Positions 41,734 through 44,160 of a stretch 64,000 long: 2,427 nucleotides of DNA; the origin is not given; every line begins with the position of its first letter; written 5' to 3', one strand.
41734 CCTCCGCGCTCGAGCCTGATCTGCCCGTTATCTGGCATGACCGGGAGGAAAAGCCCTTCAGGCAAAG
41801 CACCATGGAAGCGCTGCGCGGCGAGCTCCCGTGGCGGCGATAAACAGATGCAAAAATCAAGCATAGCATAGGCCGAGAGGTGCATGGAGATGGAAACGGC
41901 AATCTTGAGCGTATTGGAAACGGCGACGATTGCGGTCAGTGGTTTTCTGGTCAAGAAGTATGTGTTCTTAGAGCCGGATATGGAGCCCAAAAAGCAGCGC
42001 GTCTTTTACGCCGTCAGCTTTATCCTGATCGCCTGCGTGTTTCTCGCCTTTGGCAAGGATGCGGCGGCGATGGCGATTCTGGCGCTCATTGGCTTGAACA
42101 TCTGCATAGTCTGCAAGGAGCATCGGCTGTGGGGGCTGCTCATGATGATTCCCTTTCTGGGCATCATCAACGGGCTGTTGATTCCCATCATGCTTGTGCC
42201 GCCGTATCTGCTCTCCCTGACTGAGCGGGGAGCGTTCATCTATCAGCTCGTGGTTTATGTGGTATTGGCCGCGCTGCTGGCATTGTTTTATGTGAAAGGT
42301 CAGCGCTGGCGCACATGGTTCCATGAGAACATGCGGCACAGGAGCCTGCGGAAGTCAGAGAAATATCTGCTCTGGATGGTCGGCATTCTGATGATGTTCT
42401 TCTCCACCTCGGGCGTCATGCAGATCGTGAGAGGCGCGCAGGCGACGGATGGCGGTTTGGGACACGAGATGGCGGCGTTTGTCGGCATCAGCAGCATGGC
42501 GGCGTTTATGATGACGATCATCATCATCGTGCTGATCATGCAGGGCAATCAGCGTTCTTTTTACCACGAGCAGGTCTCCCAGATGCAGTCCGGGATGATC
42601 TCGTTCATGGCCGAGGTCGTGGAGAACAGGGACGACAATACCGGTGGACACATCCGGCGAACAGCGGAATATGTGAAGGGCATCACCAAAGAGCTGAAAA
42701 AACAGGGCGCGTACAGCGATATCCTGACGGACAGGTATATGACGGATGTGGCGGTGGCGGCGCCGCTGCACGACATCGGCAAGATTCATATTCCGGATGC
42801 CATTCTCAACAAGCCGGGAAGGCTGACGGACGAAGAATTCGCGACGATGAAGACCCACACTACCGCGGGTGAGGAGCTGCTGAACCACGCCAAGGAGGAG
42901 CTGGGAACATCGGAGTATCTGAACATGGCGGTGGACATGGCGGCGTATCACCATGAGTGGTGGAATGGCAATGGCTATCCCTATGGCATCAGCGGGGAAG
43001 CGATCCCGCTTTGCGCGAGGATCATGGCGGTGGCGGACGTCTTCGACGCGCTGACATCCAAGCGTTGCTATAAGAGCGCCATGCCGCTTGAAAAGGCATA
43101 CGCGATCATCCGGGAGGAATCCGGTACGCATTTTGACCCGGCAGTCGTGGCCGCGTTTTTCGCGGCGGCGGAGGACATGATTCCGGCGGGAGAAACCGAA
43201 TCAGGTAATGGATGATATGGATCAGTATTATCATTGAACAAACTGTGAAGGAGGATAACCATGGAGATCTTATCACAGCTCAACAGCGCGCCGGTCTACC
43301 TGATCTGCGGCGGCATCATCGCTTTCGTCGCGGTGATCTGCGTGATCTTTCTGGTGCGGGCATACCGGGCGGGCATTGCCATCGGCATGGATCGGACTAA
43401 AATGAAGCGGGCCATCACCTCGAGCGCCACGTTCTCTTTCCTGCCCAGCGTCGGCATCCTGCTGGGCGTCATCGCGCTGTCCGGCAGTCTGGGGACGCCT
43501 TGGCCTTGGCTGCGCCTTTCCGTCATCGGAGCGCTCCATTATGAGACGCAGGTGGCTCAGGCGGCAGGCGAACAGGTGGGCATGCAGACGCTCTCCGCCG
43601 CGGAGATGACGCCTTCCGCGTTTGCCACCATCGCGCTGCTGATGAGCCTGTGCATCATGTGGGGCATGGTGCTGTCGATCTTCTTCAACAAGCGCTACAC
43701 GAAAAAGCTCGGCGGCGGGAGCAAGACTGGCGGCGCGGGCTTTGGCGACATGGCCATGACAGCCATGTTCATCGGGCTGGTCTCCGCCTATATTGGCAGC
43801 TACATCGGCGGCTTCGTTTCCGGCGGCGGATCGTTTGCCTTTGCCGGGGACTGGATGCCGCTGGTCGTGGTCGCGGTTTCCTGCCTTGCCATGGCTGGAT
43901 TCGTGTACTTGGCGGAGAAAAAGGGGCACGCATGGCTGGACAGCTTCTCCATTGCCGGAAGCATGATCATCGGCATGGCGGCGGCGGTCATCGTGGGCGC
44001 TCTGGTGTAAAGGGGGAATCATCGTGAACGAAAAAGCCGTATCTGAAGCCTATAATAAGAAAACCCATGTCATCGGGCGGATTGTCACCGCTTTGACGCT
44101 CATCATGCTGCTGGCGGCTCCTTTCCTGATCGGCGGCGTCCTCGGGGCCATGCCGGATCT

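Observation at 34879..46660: Spore-coat gene cotJC is split by an 11.2-kb element and is restored exactly by deletion across an 8-bp repeat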

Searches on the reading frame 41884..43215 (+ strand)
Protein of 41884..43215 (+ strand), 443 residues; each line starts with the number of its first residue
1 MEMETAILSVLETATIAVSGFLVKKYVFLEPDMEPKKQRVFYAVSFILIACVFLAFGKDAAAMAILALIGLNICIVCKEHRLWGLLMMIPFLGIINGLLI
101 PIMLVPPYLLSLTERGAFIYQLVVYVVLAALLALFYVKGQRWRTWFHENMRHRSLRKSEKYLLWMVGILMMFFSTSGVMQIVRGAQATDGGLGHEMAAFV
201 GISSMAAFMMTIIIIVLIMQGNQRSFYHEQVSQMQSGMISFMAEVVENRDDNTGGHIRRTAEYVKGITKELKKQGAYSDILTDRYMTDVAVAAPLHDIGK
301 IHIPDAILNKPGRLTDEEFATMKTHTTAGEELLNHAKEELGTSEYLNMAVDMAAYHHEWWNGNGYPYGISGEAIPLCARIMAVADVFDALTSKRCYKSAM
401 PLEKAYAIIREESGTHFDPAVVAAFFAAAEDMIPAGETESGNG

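Call 7: search_protein_families(library=pfam, proteins=[window:41884-43215:+], max_evalue=0.001)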
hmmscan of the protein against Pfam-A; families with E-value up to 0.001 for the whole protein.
window:41884-43215:+ (443 aa): 2 families
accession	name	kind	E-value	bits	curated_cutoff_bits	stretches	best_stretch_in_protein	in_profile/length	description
PF13487.12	HD_5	-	3.4e-38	131.5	27.2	1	242-421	3-170/170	HD domain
PF01966.28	HD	-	2.6e-19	70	22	1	254-389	2-115/116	HD domain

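Call 8: search_protein_families(library=ncbifam, proteins=[window:41884-43215:+], max_evalue=0.001)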
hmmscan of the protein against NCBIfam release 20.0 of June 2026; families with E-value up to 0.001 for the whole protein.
window:41884-43215:+ (443 aa): 1 family
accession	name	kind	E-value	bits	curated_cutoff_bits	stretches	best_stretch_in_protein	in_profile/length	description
NF053512.1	nitric_RR_NosR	exception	3.7e-33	115.2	400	1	234-435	173-360/422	response regulator c-di-GMP phosphodiesterase, NosR family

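Call 70: search_protein_families(library=phrogs, proteins=[window:41884-43215:+], max_evalue=0.01)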
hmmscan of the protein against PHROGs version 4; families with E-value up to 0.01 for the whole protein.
window:41884-43215:+ (443 aa): 0 families

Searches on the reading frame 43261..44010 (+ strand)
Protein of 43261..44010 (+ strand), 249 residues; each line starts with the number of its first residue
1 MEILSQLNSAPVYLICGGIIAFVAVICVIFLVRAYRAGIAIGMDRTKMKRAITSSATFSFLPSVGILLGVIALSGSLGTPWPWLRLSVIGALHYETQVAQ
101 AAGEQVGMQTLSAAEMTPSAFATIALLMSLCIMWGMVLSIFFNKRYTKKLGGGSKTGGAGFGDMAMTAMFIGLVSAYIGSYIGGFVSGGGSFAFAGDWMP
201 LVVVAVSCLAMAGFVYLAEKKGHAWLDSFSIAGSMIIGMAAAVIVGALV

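Call 7: search_protein_families(library=pfam, proteins=[window:43261-44010:+], max_evalue=0.001)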
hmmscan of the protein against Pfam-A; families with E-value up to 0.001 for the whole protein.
window:43261-44010:+ (249 aa): 1 family
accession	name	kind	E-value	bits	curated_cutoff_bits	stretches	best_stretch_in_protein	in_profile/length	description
PF16481.10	DUF5058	-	3.4e-74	249.6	28.2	1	8-239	1-222/222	Domain of unknown function (DUF5058)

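Call 8: search_protein_families(library=ncbifam, proteins=[window:43261-44010:+], max_evalue=0.001)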
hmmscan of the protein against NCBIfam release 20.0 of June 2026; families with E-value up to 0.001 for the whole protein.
window:43261-44010:+ (249 aa): 0 families
